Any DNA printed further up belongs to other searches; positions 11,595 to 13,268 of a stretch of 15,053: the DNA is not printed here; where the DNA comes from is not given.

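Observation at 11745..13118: Candidate highly divergent phage sigma factor opening the rightward operon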

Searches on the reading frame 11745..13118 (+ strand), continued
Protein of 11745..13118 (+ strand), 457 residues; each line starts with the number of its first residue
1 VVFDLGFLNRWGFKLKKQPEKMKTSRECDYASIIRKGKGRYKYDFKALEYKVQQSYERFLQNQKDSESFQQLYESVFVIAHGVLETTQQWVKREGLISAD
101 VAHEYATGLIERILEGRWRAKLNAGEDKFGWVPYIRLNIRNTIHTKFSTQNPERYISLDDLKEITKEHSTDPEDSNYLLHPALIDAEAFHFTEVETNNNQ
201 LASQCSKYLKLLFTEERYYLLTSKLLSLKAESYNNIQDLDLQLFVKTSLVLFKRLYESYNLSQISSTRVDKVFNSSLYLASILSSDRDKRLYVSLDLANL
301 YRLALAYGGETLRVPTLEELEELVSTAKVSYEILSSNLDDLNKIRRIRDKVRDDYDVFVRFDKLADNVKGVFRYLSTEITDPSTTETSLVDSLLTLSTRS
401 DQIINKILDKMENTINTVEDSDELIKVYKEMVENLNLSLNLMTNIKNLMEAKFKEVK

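Call 68: find_encoding_contigs(protein=P0013, flank=10000, max_places=2)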
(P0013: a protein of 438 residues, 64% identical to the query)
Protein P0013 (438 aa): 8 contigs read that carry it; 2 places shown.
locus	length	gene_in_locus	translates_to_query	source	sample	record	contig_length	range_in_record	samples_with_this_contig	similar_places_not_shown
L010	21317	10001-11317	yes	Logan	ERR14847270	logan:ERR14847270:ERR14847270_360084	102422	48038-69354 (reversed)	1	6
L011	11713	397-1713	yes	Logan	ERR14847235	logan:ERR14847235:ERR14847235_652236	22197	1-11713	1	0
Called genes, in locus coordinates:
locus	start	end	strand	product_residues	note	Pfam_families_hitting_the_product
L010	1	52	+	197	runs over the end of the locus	PF01464:SLT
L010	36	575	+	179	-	-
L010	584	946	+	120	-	-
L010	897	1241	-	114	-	PF24043:DUF7352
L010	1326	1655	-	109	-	-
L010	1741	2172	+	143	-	-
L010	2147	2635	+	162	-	PF08719:NADAR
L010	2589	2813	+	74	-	-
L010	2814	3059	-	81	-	-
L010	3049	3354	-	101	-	-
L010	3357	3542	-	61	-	-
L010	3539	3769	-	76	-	-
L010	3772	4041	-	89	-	-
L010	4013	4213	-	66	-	-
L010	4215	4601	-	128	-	-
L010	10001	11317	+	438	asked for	-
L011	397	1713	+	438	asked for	-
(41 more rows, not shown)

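Call 77: fold_search(model_id=the predicted structure, library=viral)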
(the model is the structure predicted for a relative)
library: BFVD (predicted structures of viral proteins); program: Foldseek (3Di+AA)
matches with E <= 10: 167; with E <= 0.001: 0
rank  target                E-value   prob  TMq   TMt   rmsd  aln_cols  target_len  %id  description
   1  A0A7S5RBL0            1.5e-03  0.99  0.18  0.21  24.6       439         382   14  (no name in the UniProt tables at hand)
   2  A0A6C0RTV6            1.4e-02  0.75  0.15  0.13  29.4       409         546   13  (no name in the UniProt tables at hand)
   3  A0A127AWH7            3.5e-02  0.99  0.18  0.36  16.8       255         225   15  Uncharacterized protein [Bacillus phage SP-15]
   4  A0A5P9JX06            9.0e-02  0.20  0.12  0.07  26.5       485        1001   13  Tegument protein [Psittacid alphaherpesvirus 5]
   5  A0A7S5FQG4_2          9.4e-02  0.20  0.12  0.08  26.6       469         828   13  Tail tape-measure protein [Bacteriophage DSS3_VP1]
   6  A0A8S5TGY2            1.1e-01  0.47  0.15  0.15  23.1       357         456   11  DNA-directed RNA polymerase subunit sigma [Phage sp. ctL4h4]
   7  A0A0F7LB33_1          1.8e-01  0.14  0.13  0.07  30.6       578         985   10  Uncharacterized protein [uncultured marine virus]
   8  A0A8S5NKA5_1          2.8e-01  0.09  0.10  0.08  27.9       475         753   13  Tail tape measure [Siphoviridae sp. ctK0l2]
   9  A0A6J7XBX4            5.6e-01  0.66  0.18  0.36  19.2       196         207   11  RNA polymerase sigma factor [uncultured Caudovirales phage]
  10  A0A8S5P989            5.9e-01  0.06  0.10  0.05  32.0       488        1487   11  Tail tape measure protein [Myoviridae sp. ctZNX6]
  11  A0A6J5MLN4            6.2e-01  0.07  0.10  0.09  24.7       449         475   12  Uncharacterized protein [uncultured Caudovirales phage]
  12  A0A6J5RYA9            6.8e-01  0.09  0.13  0.11  36.0       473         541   11  Uncharacterized protein [uncultured Caudovirales phage]
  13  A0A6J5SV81            7.1e-01  0.38  0.15  0.29  16.3       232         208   13  RpoE DNA-directed RNA polymerase specialized sigma subunit, sigma24 homolog [uncultured Caudovirales phage]
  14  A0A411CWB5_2          7.1e-01  0.09  0.14  0.08  27.4       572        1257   13  (no name in the UniProt tables at hand)
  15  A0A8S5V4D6            9.4e-01  0.05  0.11  0.08  31.3       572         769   12  Tail tape measure protein [Myoviridae sp. ctKkB1]
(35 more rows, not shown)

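Call 84: find_encoding_contigs(protein=P0030, flank=10000, max_places=1)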
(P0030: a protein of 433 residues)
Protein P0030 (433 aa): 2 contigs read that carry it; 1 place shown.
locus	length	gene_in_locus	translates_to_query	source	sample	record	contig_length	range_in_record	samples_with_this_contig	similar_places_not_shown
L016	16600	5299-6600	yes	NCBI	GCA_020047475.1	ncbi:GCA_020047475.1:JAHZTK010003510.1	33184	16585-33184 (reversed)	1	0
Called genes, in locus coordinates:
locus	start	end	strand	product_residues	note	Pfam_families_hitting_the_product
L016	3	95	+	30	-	?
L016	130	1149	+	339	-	PF00149:Metallophos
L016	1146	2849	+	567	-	PF13476:AAA_23, PF02463:SMC_N (weak), PF13558:SbcC_Walker_B (weak)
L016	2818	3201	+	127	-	PF08797:HIRAN (faint)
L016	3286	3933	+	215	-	PF13392:HNH_3 (weak)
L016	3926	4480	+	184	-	PF24608:PDDEXK_15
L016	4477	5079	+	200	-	-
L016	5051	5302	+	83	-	-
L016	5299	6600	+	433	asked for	-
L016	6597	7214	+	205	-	-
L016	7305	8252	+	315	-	-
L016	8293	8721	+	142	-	PF00692:dUTPase, PF22769:DCD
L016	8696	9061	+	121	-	-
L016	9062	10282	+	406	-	PF00154:RecA_N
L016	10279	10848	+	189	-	-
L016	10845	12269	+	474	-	PF04851:ResIII, PF00270:DEAD, PF00271:Helicase_C (weak)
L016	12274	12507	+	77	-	-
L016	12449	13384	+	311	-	PF08275:DNAG_N (faint), PF13155:Toprim_2, PF13362:Toprim_3 (weak)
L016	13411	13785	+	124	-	-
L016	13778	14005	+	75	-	-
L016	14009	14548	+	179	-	-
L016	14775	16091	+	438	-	PF03796:DnaB_C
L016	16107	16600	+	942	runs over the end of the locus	PF03167:UDG (weak), PF00476:DNA_pol_A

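Call 85: find_encoding_contigs(protein=P0020, flank=10000, max_places=1)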
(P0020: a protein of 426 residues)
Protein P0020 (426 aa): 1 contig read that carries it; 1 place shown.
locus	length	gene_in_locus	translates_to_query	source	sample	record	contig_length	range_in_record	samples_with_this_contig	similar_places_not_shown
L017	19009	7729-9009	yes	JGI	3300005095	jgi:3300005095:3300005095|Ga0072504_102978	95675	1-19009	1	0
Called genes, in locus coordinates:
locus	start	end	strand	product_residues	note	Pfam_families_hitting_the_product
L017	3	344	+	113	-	?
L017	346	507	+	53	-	-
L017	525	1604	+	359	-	-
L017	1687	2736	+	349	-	PF00154:RecA_N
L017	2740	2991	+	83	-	-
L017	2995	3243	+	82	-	-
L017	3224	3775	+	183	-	PF24608:PDDEXK_15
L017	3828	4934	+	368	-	PF02463:SMC_N, PF13175:AAA_15, PF13476:AAA_23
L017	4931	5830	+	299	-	PF00149:Metallophos, PF12850:Metallophos_2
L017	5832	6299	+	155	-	-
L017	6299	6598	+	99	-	-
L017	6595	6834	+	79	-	-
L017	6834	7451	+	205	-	-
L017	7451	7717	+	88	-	-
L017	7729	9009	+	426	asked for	-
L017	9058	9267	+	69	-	-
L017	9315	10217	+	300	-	PF02739:5_3_exonuc_N, PF01367:5_3_exonuc (weak)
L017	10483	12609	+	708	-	PF03477:ATP-cone, PF13597:NRDD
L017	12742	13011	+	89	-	-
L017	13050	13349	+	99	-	-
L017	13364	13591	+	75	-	-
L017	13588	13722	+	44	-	-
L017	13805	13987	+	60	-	-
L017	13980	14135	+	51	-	PF13597:NRDD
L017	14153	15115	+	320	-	PF02511:Thy1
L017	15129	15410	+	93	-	PF15777:Anti-TRAP (faint), PF27659:CHP02642 (faint), PF00684:DnaJ_CXXCXGXG (weak), PF25436:BSD2_CRD (faint), PF17302:DUF5351 (faint)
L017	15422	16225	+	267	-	PF18909:dGTP_diPhyd_N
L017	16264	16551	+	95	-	-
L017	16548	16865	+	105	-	-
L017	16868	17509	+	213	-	PF01464:SLT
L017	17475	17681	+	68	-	-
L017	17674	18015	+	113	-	-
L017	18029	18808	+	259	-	PF00383:dCMP_cyt_deam_1, PF14437:MafB19-deam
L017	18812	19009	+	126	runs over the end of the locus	-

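Call 91: find_related_loci(query=A1, collection=viral_contigs, flank=10000)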
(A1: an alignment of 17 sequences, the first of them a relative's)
Query A1 (457 aa) in viral_contigs; peptide patterns used: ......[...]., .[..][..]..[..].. (x = any residue, [..] = any of these).
32 stretches matched a pattern, but none encodes a relative of the query by tblastn (E <= 1e-3).

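Call 97: find_encoding_contigs(protein=P0005, flank=10000, max_places=1)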
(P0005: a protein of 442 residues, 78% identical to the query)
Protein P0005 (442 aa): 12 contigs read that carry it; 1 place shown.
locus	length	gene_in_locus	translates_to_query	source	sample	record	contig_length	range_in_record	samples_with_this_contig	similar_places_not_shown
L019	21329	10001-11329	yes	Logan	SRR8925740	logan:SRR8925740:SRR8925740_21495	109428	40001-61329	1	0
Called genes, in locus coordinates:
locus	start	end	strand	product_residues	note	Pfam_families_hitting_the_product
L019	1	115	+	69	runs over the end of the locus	-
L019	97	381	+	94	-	PF13223:DUF4031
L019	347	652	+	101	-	-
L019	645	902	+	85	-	-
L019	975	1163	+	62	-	-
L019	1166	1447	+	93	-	-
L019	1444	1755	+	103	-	-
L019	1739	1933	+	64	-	-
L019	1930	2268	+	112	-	-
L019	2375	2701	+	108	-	PF24043:DUF7352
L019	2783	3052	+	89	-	-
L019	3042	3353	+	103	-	-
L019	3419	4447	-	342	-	-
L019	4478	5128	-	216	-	-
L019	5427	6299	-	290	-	PF01145:Band_7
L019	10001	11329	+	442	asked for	-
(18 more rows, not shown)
